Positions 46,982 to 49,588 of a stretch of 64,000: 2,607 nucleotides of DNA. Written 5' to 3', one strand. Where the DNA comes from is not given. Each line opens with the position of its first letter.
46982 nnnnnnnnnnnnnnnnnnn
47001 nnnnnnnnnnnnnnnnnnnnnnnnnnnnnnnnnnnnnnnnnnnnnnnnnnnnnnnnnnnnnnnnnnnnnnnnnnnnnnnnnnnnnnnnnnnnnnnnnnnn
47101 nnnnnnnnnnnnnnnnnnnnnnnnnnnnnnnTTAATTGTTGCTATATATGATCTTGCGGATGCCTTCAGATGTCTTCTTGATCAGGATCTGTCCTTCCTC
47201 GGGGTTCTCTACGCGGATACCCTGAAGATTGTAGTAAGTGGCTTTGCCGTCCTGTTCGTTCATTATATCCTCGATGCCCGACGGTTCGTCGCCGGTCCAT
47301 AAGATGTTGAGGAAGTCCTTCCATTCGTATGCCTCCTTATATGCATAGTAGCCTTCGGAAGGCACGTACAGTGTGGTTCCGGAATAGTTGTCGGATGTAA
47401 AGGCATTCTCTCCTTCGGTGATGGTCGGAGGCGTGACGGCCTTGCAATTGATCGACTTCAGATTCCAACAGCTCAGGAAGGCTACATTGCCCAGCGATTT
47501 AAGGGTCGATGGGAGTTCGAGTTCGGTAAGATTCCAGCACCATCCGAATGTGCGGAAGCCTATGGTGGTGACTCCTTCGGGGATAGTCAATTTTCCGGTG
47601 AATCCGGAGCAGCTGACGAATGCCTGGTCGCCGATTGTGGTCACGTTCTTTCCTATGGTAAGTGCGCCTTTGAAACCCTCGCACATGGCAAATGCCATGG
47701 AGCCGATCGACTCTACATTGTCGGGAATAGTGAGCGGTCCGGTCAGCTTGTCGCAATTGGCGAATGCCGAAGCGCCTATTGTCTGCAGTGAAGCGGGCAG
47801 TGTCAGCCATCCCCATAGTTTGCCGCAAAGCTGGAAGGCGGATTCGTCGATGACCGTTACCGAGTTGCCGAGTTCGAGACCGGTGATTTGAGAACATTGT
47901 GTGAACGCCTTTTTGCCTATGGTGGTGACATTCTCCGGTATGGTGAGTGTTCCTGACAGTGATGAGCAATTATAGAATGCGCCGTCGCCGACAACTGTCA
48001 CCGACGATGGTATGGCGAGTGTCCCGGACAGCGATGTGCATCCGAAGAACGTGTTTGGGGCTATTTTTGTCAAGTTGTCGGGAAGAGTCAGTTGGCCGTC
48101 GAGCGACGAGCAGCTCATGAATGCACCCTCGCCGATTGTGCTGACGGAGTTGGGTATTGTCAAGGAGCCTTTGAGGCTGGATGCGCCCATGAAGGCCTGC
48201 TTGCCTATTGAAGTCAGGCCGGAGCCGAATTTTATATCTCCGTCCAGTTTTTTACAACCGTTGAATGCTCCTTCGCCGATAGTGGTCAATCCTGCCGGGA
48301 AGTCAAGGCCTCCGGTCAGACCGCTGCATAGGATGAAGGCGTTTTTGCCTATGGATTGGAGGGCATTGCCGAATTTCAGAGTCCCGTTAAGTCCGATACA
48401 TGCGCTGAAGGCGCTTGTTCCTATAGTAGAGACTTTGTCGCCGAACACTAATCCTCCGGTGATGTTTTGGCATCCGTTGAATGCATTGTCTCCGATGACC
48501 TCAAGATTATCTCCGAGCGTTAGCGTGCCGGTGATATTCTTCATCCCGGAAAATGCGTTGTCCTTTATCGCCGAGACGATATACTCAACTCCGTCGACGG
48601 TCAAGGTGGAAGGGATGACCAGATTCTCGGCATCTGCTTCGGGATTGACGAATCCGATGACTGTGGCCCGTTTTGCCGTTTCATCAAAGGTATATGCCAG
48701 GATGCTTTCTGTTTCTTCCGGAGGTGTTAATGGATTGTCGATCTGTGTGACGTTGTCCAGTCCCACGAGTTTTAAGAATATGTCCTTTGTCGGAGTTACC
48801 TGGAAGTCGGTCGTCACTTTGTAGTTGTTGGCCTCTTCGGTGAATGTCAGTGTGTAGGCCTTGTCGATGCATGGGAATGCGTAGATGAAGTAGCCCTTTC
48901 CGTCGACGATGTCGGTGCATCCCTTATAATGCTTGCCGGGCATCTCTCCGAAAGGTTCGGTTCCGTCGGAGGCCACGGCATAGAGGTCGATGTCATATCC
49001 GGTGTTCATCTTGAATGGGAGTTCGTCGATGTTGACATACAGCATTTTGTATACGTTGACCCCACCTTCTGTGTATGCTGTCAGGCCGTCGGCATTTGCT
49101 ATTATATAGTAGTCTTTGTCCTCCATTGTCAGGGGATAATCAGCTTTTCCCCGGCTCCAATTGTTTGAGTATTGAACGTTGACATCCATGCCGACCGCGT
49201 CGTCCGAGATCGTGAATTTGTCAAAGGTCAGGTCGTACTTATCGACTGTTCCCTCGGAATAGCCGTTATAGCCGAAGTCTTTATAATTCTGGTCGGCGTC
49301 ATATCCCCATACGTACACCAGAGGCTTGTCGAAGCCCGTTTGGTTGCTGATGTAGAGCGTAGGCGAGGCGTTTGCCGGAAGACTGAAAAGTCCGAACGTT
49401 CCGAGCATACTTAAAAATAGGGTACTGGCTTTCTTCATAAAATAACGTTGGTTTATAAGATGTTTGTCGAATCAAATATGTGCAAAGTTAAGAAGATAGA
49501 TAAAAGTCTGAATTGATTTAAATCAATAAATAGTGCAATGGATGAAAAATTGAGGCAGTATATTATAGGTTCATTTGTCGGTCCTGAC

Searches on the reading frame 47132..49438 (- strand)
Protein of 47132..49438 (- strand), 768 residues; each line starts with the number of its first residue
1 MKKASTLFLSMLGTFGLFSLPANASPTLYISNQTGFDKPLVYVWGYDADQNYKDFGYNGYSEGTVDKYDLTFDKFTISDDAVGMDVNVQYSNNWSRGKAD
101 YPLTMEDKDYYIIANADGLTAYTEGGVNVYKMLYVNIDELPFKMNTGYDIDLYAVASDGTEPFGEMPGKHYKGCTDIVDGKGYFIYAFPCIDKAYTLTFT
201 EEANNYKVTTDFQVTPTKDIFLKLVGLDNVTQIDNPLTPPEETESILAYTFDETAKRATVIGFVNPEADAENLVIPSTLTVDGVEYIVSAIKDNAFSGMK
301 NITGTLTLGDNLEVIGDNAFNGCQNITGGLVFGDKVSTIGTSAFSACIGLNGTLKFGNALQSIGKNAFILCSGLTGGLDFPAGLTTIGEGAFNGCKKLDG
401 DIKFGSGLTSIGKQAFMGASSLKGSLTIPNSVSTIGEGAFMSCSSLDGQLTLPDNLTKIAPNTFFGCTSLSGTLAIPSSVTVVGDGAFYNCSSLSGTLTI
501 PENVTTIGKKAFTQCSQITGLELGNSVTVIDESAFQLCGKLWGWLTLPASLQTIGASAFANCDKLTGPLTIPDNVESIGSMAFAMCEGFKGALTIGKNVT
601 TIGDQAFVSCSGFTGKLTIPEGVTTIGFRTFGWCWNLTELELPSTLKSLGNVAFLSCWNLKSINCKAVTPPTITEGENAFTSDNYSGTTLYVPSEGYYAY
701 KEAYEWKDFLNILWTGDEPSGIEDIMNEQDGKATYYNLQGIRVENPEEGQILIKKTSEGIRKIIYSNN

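Call 41: find_encoding_contigs(protein=window:47132-49438:-, flank=10000, max_places=3)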
Protein window:47132-49438:- (768 aa): 22 contigs read that carry it; 3 places shown.
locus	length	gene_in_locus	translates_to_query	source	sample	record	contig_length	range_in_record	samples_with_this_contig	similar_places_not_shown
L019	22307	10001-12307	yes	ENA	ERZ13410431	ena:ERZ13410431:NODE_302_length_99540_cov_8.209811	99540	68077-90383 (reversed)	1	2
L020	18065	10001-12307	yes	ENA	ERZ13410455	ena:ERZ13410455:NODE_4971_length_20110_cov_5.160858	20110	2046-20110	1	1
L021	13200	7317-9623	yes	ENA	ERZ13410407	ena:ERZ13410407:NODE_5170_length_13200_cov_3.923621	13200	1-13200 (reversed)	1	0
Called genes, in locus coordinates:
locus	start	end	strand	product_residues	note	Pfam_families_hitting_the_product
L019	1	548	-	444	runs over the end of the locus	PF03721:UDPG_MGDP_dh_N, PF00984:UDPG_MGDP_dh, PF03720:UDPG_MGDP_dh_C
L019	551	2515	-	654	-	PF01073:3Beta_HSD, PF01370:Epimerase, PF02719:Polysacc_synt_2, PF04321:RmlD_sub_bind, PF16363:GDP_Man_Dehyd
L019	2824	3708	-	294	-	PF00701:DHDPS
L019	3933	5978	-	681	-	PF06480:FtsH_ext, PF00004:AAA, PF07728:AAA_5 (faint), PF17862:AAA_lid_3, PF01434:Peptidase_M41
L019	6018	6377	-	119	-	PF02410:RsfS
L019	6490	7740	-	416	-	PF12704:MacB_PCD (weak), PF02687:FtsX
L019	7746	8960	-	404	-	PF00155:Aminotran_1_2, PF01041:DegT_DnrJ_EryC1, PF00266:Aminotran_5 (weak)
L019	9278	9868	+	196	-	PF00027:cNMP_binding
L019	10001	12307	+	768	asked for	PF13306:LRR_5, PF13855:LRR_8 (faint), PF13306:LRR_5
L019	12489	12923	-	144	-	-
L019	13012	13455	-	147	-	-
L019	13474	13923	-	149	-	-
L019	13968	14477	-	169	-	-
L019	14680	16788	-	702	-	PF26549:Tricorn_N, PF26550:Tricorn_2nd, PF26549:Tricorn_N, PF00756:Esterase (weak), PF02129:Peptidase_S15, PF00326:Peptidase_S9, PF00561:Abhydrolase_1, PF01738:DLH (weak), +2 more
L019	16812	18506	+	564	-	PF00772:DnaB, PF20307:divDNAB (faint), PF13481:AAA_25, PF03796:DnaB_C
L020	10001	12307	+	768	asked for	PF13306:LRR_5, PF13855:LRR_8 (faint), PF13306:LRR_5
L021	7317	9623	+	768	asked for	PF13306:LRR_5, PF13855:LRR_8 (faint), PF13306:LRR_5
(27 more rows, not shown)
